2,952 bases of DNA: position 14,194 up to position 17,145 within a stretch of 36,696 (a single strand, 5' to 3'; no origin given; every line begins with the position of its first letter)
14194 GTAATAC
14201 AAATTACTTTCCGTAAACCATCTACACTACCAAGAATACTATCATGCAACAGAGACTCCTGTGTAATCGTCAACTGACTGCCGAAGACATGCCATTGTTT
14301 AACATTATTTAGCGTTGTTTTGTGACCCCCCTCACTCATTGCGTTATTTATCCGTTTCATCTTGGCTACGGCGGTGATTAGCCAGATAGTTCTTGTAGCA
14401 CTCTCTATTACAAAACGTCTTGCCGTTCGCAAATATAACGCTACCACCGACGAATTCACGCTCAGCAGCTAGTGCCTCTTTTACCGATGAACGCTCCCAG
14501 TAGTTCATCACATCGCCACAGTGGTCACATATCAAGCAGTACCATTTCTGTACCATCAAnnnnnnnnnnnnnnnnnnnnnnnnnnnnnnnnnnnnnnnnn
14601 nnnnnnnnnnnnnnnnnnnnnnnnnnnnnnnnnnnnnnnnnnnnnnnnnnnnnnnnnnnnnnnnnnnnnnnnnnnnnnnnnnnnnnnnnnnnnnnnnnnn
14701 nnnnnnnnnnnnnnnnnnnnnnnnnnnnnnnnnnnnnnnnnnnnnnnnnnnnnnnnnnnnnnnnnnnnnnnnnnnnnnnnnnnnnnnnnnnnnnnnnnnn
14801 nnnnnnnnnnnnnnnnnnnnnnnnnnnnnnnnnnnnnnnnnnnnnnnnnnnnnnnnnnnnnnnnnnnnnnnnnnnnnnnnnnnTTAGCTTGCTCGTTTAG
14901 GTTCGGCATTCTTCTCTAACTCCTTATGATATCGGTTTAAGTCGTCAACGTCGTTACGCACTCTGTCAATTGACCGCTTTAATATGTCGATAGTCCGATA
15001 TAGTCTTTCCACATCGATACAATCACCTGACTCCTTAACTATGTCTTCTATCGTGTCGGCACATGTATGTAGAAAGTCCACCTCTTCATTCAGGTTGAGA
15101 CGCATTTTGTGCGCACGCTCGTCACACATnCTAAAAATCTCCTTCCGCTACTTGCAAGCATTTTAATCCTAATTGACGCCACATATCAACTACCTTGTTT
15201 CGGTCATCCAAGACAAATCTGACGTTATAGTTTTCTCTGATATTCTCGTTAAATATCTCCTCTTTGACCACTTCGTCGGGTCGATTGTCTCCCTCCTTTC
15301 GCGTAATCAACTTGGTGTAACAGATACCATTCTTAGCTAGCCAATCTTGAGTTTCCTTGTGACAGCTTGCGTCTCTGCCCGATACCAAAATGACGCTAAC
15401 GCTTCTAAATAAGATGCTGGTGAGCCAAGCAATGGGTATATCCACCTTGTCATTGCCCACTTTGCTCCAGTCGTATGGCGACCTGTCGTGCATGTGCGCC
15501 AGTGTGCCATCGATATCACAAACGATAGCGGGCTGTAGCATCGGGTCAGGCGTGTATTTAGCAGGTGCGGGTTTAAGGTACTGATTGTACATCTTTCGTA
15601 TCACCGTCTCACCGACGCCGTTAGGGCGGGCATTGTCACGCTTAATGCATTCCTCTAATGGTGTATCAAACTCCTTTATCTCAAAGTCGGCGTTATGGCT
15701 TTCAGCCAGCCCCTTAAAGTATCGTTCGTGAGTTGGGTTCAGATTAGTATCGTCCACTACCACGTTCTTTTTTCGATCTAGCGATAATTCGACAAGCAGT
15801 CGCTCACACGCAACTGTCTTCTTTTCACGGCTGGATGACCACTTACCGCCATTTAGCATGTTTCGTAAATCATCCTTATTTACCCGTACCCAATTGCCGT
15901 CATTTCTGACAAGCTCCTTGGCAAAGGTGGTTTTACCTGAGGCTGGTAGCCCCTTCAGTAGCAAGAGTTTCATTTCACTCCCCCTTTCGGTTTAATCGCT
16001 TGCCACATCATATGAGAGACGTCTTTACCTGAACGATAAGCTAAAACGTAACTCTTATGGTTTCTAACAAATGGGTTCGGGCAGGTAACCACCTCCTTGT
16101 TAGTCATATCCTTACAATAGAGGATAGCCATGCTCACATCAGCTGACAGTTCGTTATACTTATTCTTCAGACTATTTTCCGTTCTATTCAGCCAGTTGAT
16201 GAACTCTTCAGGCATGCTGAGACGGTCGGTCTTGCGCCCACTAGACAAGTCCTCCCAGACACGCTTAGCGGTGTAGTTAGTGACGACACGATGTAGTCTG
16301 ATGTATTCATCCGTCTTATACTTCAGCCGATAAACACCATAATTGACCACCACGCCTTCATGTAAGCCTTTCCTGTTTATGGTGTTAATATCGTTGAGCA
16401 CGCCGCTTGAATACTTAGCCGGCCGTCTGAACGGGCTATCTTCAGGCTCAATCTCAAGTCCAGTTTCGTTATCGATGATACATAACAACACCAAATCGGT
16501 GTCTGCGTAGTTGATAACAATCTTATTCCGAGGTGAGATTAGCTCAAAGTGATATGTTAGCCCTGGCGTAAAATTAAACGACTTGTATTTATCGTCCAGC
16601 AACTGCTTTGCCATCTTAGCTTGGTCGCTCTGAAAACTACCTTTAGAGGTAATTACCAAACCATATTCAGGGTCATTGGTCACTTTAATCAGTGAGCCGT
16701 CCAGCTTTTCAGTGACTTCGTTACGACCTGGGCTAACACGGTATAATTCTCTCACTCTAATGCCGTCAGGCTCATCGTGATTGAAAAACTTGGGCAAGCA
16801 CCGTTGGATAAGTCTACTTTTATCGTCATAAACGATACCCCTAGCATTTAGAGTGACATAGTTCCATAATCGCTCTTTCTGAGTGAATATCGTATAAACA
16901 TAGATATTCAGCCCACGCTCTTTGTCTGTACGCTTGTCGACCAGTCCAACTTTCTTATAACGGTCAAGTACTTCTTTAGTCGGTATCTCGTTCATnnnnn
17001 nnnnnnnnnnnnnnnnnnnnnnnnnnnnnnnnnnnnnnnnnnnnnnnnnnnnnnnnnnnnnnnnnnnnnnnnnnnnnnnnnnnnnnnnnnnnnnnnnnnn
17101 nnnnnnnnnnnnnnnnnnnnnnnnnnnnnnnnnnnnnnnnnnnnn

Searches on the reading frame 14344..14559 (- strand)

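Call 41: search_protein_families(library=phrogs, proteins=[window:14344-14559:-], max_evalue=0.001)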
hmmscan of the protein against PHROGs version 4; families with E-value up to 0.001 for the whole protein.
window:14344-14559:- (71 aa): 0 families

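Call 74: search_protein_families(library=pfam, proteins=[window:14344-14559:-], max_evalue=0.01)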
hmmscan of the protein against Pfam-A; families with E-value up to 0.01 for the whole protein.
window:14344-14559:- (71 aa): 1 family
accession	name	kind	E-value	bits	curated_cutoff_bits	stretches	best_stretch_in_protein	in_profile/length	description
PF15801.11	zf-C6H2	-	0.006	17.1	30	1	46-63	25-42/47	zf-MYND-like zinc finger, mRNA-binding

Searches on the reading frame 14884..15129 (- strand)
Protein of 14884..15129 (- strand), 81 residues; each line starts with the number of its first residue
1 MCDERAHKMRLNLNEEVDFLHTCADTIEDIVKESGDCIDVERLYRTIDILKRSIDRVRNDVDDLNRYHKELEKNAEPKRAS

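Call 41: search_protein_families(library=phrogs, proteins=[window:14884-15129:-], max_evalue=0.001)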
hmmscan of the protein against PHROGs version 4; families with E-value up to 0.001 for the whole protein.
window:14884-15129:- (81 aa): 0 families

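Call 74: search_protein_families(library=pfam, proteins=[window:14884-15129:-], max_evalue=0.01)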
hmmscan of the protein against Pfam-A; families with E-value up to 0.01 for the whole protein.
window:14884-15129:- (81 aa): 1 family
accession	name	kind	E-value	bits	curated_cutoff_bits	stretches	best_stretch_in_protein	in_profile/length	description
PF02996.22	Prefoldin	-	0.0096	16.3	23.2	0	41-76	80-115/120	Prefoldin subunit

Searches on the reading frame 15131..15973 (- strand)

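Call 41: search_protein_families(library=phrogs, proteins=[window:15131-15973:-], max_evalue=0.001)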
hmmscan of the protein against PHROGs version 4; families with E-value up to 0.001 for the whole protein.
window:15131-15973:- (280 aa): 7 families
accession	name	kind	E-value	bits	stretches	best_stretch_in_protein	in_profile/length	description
phrog_505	-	other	7e-100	335.3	1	1-280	2-295/295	polynucleotide kinase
phrog_415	-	other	4.3e-29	102.8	1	143-278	17-167/218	polynucleotide kinase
phrog_2071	-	other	1.5e-16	62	1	1-132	16-141/282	ATPase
phrog_6931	-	unknown function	4e-07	30.6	1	2-135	186-328/343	-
phrog_10255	-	other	6.3e-06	27.1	1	2-103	2-112/230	kinase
phrog_8238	-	DNA, RNA and nucleotide metabolism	8.5e-06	25.1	1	2-132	3-140/737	RNA ligase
phrog_4581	-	head and packaging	6.5e-05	23.5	1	1-139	124-266/395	terminase small subunit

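Call 74: search_protein_families(library=pfam, proteins=[window:15131-15973:-], max_evalue=0.01)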
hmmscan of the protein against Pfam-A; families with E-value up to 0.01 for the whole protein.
window:15131-15973:- (280 aa): 9 families
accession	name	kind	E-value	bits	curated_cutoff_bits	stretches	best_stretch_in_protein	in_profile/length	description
PF25109.1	HAD_PNKP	-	2.4e-51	174.1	27.6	1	148-280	2-143/143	Polynucleotide kinase PNKP phosphatase domain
PF13671.12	AAA_33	-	2.8e-22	80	27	1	3-128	1-136/143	AAA domain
PF08433.16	KTI12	-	1.9e-12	47.7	22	1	1-146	1-151/271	Chromatin associated protein KTI12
PF13238.12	AAA_18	-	1e-06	29.6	29.4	1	5-87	2-91/128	AAA domain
PF03767.20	Acid_phosphat_B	-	4.2e-05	23.6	27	1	184-254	129-201/230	HAD superfamily, subfamily IIIB (Acid phosphatase)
PF06414.18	Zeta_toxin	-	4.9e-05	23.3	22.3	1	3-89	18-116/199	Zeta toxin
PF13173.12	AAA_14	-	0.00015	22.2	27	1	2-96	3-92/129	AAA domain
PF24694.1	LNS2_PITM1-3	-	0.00078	19.9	27.7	1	150-255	1-101/124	PITM 1-3, LNS2 domain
PF13207.12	AAA_17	-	0.004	17.9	27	0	8-112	2-118/136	AAA domain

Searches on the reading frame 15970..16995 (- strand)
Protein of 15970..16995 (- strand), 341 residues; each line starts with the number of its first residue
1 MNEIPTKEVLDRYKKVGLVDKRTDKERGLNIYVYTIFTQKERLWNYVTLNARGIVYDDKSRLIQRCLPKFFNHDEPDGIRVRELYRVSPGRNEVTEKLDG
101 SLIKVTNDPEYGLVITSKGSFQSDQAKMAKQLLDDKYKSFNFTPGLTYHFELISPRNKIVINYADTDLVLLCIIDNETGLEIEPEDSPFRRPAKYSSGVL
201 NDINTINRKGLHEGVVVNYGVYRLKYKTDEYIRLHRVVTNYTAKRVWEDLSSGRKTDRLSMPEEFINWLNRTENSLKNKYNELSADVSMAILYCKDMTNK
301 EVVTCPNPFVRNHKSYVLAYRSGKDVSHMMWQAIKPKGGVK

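Call 41: search_protein_families(library=phrogs, proteins=[window:15970-16995:-], max_evalue=0.001)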
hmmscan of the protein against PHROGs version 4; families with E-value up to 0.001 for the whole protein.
window:15970-16995:- (341 aa): 2 families
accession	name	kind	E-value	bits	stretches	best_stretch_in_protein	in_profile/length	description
phrog_562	-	tail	3e-51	175.5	1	17-336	23-362/377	RNA ligase and tail fiber protein attachment catalyst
phrog_8238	-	DNA, RNA and nucleotide metabolism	1.1e-10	41.3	1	37-186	444-609/737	RNA ligase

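Call 74: search_protein_families(library=pfam, proteins=[window:15970-16995:-], max_evalue=0.01)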
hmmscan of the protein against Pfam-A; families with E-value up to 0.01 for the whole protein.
window:15970-16995:- (341 aa): 1 family
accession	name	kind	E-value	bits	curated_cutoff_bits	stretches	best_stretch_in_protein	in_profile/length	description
PF09511.15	RNA_lig_T4_1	-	6.5e-18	65.8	28.3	1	50-184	1-156/227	RNA ligase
